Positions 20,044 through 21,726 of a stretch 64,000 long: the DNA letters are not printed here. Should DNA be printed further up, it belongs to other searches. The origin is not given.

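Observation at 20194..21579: AspRS/AsnRS paralog missing both invariant class-II arginines, a probable pseudo-synthetase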

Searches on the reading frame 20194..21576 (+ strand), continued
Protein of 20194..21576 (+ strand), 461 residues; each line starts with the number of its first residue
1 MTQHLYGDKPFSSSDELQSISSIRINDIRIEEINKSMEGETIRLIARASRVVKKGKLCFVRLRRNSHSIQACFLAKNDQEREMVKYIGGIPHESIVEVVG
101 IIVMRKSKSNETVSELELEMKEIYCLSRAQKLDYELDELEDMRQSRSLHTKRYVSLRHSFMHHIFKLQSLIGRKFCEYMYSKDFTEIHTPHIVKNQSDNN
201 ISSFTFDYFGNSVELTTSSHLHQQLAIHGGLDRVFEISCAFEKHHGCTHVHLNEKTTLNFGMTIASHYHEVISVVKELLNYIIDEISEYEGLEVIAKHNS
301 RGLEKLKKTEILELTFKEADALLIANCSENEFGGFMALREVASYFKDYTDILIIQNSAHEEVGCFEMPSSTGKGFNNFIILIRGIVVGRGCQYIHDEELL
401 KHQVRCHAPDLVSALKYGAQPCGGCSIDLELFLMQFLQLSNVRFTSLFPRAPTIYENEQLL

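Call 49: list_cluster_members(proteins=[P0303, P0311, P0324, P0411, P0390, P0006, P0295, P0297, P0299, P0004])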
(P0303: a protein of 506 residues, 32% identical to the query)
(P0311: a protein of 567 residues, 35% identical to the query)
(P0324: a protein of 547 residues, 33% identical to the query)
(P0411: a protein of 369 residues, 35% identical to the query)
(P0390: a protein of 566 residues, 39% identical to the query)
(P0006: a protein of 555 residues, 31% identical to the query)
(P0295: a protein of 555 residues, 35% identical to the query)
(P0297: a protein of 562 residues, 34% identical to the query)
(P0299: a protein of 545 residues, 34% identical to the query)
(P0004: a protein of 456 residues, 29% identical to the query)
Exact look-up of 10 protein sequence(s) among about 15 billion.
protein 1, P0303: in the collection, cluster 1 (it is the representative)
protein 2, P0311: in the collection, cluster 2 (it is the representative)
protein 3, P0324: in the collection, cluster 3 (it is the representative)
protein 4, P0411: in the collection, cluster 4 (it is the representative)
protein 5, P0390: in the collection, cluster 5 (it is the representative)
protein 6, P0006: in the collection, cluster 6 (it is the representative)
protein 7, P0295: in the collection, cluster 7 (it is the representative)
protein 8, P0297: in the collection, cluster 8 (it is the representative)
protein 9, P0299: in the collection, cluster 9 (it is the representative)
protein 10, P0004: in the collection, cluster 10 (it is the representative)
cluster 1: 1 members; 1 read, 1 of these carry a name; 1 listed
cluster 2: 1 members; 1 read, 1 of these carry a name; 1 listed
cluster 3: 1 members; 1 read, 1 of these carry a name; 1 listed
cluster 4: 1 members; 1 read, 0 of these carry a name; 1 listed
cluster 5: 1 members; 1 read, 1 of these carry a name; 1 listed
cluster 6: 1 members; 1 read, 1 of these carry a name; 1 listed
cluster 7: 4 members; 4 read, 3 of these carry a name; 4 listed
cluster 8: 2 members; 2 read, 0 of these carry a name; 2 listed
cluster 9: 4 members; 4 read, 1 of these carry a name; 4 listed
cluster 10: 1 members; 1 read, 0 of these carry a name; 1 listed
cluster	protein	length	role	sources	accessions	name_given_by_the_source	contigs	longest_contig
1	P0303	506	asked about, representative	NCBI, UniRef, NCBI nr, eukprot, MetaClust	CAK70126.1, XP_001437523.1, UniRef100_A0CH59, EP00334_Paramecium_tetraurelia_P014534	unnamed protein product (macronuclear) [Paramecium tetraurelia] | aspartate--tRNA ligase n=1 Tax=Paramecium tetraurelia TaxID=5888 RepID=A0CH59_PARTE | uncharacterized protein GSPATT00007566001 [Paramecium tetraurelia]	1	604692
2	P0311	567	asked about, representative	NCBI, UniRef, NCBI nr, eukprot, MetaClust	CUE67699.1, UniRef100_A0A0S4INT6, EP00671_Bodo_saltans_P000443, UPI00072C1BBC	aspartyl-tRNA synthetase, putative [Bodo saltans] | aspartate--tRNA ligase n=1 Tax=Bodo saltans TaxID=75058 RepID=A0A0S4INT6_BODSA | CUE67699.1 aspartyl-tRNA synthetase, putative [Bodo saltans]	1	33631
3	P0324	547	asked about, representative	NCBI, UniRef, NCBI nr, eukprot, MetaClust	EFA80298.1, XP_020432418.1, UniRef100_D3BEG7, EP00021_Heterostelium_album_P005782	hypothetical protein PPL_07128 [Heterostelium album PN500] | aspartate--tRNA ligase n=1 Tax=Heterostelium pallidum (strain ATCC 26659 / Pp 5 / PN500) ... | XP_020432418.1 hypothetical protein PPL_07128 [Heterostelium album PN500]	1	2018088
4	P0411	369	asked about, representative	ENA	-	-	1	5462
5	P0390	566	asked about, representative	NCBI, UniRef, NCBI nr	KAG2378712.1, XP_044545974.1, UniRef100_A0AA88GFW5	hypothetical protein C9374_007860 [Naegleria lovaniensis] | Aminoacyl-transfer RNA synthetases class-II family profile domain-containing protein n=1 ... | uncharacterized protein C9374_007860 [Naegleria lovaniensis]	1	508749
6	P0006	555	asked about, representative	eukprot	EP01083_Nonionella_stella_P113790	335742_1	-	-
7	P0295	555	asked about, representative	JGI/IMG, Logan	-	aspartyl-tRNA synthetase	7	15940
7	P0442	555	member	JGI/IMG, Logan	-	aspartyl-tRNA synthetase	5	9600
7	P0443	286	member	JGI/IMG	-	aspartyl-tRNA synthetase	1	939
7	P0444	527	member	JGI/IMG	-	-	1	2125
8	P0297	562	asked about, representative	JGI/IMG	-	-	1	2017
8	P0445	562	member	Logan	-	-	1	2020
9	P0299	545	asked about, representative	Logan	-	-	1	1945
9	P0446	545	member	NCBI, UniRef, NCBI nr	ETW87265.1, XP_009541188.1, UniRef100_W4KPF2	hypothetical protein HETIRDRAFT_437829 [Heterobasidion irregulare TC 32-1] | Aspartate--tRNA ligase, cytoplasmic n=1 Tax=Heterobasidion irregulare (strain TC 32-1) ... | uncharacterized protein HETIRDRAFT_437829 [Heterobasidion irregulare TC 32-1]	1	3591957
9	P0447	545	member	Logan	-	-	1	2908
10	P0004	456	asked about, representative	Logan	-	-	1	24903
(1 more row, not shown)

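Call 54: find_encoding_contigs(protein=P0390, flank=10000, max_places=4)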
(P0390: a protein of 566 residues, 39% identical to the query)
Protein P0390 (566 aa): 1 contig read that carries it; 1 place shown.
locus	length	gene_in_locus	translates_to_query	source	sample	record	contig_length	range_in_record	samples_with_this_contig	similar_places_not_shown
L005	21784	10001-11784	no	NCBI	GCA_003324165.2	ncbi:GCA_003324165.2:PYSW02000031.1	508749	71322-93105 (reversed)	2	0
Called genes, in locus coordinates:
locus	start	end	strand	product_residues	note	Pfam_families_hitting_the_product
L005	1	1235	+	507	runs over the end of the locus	-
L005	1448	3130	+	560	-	PF01535:PPR (faint), PF13812:PPR_3 (faint), PF12854:PPR_1 (faint), PF13041:PPR_2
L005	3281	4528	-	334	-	PF00003:7tm_3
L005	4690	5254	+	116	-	PF00708:Acylphosphatase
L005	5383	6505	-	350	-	PF00071:Ras, PF08477:Roc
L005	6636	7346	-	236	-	-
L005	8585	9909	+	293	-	PF12146:Hydrolase_4 (faint), PF00561:Abhydrolase_1 (faint), PF12697:Abhydrolase_6 (faint), PF00326:Peptidase_S9 (weak)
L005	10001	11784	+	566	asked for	PF01336:tRNA_anti-codon (weak), PF00152:tRNA-synt_2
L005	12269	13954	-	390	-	PF21032:PROPPIN, PF25174:Beta-prop_THOC3, PF23414:Beta-prop_EML_2, PF25173:Beta-prop_WDR3_1st, PF23381:Beta-prop_IFT122_1st, PF24817:WD40_WDHD1_1st, PF25175:Beta-prop_WDR5, PF21034:BCAS3_WD40, +15 more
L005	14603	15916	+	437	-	PF00622:SPRY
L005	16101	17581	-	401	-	PF00415:RCC1 (faint), PF25390:WD40_RLD, PF13540:RCC1_2 (weak), PF25390:WD40_RLD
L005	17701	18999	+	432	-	PF10340:Say1_Mug180 (weak), PF20434:BD-FAE, PF07859:Abhydrolase_3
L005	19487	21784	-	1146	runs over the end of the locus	-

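Call 62: find_related_loci(query=window:20194-21576:+, collection=metagenome_contigs, flank=3000)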
Query window:20194-21576:+ (461 aa) in metagenome_contigs; peptide patterns used: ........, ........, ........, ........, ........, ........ (x = any residue, [..] = any of these).
68 stretches matched a pattern, but none encodes a relative of the query by tblastn (E <= 1e-3).

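Call 64: find_related_loci(query=A5, collection=metagenome_contigs, flank=2000)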
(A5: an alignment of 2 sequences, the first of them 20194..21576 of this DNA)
Query A5 (461 aa) in metagenome_contigs; peptide patterns used: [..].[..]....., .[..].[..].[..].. (x = any residue, [..] = any of these).
600 stretches matched a pattern (row limit reached: there are more); 496 encode a relative of the query (tblastn E <= 1e-3); the best 80 are kept; 80 distinct loci.
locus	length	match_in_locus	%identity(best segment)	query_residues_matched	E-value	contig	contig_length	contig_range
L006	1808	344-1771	31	5-450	2e-67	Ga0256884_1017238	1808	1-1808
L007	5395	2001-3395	31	28-452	3e-61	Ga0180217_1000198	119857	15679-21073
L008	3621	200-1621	31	4-452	2e-59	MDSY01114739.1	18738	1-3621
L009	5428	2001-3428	30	4-452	2e-59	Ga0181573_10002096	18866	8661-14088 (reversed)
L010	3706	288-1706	32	6-452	4e-59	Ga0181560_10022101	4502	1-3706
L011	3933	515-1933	32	6-452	2e-58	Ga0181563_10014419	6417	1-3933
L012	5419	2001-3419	32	6-452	2e-58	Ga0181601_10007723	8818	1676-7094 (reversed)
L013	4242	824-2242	31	6-452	5e-57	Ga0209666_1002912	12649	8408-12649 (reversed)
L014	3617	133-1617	30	6-452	7e-56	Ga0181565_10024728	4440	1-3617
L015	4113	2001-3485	30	6-452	7e-56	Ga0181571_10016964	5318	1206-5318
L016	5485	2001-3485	30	6-452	8e-56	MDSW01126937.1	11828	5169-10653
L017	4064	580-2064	30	6-452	7e-56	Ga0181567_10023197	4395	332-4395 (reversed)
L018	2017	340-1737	30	30-452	4e-56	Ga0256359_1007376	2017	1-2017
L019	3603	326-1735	31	6-452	1e-54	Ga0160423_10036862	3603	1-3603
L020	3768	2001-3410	31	6-452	3e-54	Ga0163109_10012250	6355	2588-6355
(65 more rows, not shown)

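Call 71: search_protein_families(library=ncbifam, proteins=[window:20194-21576:+, P0288, P0390], max_evalue=0.00001)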
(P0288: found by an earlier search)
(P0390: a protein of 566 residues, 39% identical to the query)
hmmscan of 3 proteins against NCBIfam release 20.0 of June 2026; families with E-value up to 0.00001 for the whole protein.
window:20194-21576:+ (461 aa): 13 families
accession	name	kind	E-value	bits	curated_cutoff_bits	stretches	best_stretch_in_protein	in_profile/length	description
NF003483.0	PRK05159.1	equivalog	7e-57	193.2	353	1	27-450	5-431/438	aspartate--tRNA(Asn) ligase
TIGR00458.1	aspS_nondisc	equivalog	2.1e-55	188.5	368.4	1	31-452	4-423/428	aspartate--tRNA(Asn) ligase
NF003037.0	PRK03932.1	equivalog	8.4e-26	90.9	414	1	28-453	4-447/451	asparagine--tRNA ligase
NF001750.0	PRK00476.1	equivalog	1.2e-25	89.9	443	1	29-290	8-269/590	aspartate--tRNA ligase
TIGR00457.1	asnS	equivalog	5.8e-23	81.4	342.6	1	36-323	13-307/455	asparagine--tRNA ligase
TIGR00459.1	aspS_bact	equivalog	9.2e-23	80.4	373.85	1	28-288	5-262/586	aspartate--tRNA ligase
NF001756.1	PRK00484.1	subfamily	4.7e-22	78.3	468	1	23-294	35-298/488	lysine--tRNA ligase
TIGR00499.1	lysS_bact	equivalog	1.1e-17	63.8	427.6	1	39-293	53-300/496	lysine--tRNA ligase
NF005054.0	PRK06462.1-4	equivalog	8.6e-12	44.7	309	1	150-308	10-175/318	asparagine synthetase A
NF005052.0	PRK06462.1-1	equivalog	1.5e-10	40.7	368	1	153-323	37-208/353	asparagine synthetase A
NF009101.0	PRK12445.1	subfamily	1.9e-09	36.6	1026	1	97-286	117-305/505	lysine--tRNA ligase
NF002821.0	PRK02983.1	equivalog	1.7e-08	33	742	1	29-281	649-894/1102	bifunctional lysylphosphatidylglycerol synthetase/lysine--tRNA ligase LysX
NF009460.0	PRK12820.1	equivalog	5.2e-06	24.8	1379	0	39-242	35-252/723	bifunctional aspartyl-tRNA synthetase/aspartyl/glutamyl-tRNA amidotransferase subunit C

P0288 (562 aa): 17 families
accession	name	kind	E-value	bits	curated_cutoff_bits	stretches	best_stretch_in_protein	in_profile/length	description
TIGR00458.1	aspS_nondisc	equivalog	7.7e-134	446.9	368.4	1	92-562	3-428/428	aspartate--tRNA(Asn) ligase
NF003483.0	PRK05159.1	equivalog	5.2e-121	404.6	353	2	236-562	118-438/438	aspartate--tRNA(Asn) ligase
NF003037.0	PRK03932.1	equivalog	6.8e-69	233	414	2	227-561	105-450/451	asparagine--tRNA ligase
TIGR00457.1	asnS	equivalog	9.1e-65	219.2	342.6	1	229-561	110-454/455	asparagine--tRNA ligase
NF001750.0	PRK00476.1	equivalog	8.8e-53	179.5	443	3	232-399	121-280/590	aspartate--tRNA ligase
TIGR00459.1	aspS_bact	equivalog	9.6e-46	156.3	373.85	2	92-400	7-276/586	aspartate--tRNA ligase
NF005052.0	PRK06462.1-1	equivalog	1.6e-34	119.6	368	1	208-555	4-345/353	asparagine synthetase A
NF001756.1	PRK00484.1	subfamily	2.2e-34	119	468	1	88-554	38-483/488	lysine--tRNA ligase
TIGR00499.1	lysS_bact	equivalog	9.9e-32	110.2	427.6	1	235-554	151-490/496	lysine--tRNA ligase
NF009460.0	PRK12820.1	equivalog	1.8e-28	99.1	1379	2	94-371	28-289/723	bifunctional aspartyl-tRNA synthetase/aspartyl/glutamyl-tRNA amidotransferase subunit C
NF005054.0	PRK06462.1-4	equivalog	4e-24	85.3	309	2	441-559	197-314/318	asparagine synthetase A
NF009101.0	PRK12445.1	subfamily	4.3e-20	71.7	1026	1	235-554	163-499/505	lysine--tRNA ligase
NF002821.0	PRK02983.1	equivalog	9.3e-20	70.3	742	1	235-554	757-1096/1102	bifunctional lysylphosphatidylglycerol synthetase/lysine--tRNA ligase LysX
NF005055.0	PRK06462.1-5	equivalog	1.3e-15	57.4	389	1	300-559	84-337/341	asparagine synthetase A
TIGR00462.1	genX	equivalog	1.2e-13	51.2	286.9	1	261-550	7-301/304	EF-P lysine aminoacylase EpmA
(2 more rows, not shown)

P0390 (566 aa): 13 families
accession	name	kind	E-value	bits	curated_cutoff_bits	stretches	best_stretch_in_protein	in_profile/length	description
TIGR00458.1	aspS_nondisc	equivalog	1.4e-64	218.7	368.4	2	301-566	198-428/428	aspartate--tRNA(Asn) ligase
NF003483.0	PRK05159.1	equivalog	5.5e-59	200.2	353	2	302-566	203-438/438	aspartate--tRNA(Asn) ligase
NF003037.0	PRK03932.1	equivalog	3e-38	131.9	414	2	302-565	208-450/451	asparagine--tRNA ligase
TIGR00457.1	asnS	equivalog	2.7e-34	118.8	342.6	2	302-564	210-453/455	asparagine--tRNA ligase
NF001750.0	PRK00476.1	equivalog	2.6e-27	95.4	443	2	115-292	16-173/590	aspartate--tRNA ligase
TIGR00459.1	aspS_bact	equivalog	9.4e-26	90.3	373.85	2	118-292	17-168/586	aspartate--tRNA ligase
NF001756.1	PRK00484.1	subfamily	5.7e-17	61.5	468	1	302-559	237-484/488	lysine--tRNA ligase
TIGR00499.1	lysS_bact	equivalog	1.7e-16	60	427.6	1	302-558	240-490/496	lysine--tRNA ligase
NF005052.0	PRK06462.1-1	equivalog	4.4e-11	42.4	368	1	300-422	114-221/353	asparagine synthetase A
NF006828.0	PRK09350.1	equivalog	1.6e-10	40.7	264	1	303-559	90-322/325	elongation factor P--(R)-beta-lysine ligase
TIGR00462.1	genX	equivalog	6.7e-09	35.6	286.9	1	304-551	75-298/304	EF-P lysine aminoacylase EpmA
NF005054.0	PRK06462.1-4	equivalog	1.2e-08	34.4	309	0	304-371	100-169/318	asparagine synthetase A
NF009460.0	PRK12820.1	equivalog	1.5e-08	33.2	1379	1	86-303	9-212/723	bifunctional aspartyl-tRNA synthetase/aspartyl/glutamyl-tRNA amidotransferase subunit C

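Call 72: search_protein_families(library=pfam, proteins=[P0288, P0390], max_evalue=0.001)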
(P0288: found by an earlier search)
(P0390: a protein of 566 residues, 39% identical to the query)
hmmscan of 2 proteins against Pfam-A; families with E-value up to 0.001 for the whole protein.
P0288 (562 aa): 2 families
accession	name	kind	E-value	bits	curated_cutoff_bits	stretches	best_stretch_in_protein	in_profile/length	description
PF00152.25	tRNA-synt_2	-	3.2e-80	269.9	25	1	236-556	3-307/308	tRNA synthetases class II (D, K and N)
PF01336.31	tRNA_anti-codon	-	2.2e-10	40.8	27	1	104-187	1-73/75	OB-fold nucleic acid binding domain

P0390 (566 aa): 2 families
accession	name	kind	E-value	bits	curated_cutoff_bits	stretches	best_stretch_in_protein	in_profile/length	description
PF00152.25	tRNA-synt_2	-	1.8e-42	145.9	25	2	303-560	92-307/308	tRNA synthetases class II (D, K and N)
PF01336.31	tRNA_anti-codon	-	4.3e-06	27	27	1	120-206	1-75/75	OB-fold nucleic acid binding domain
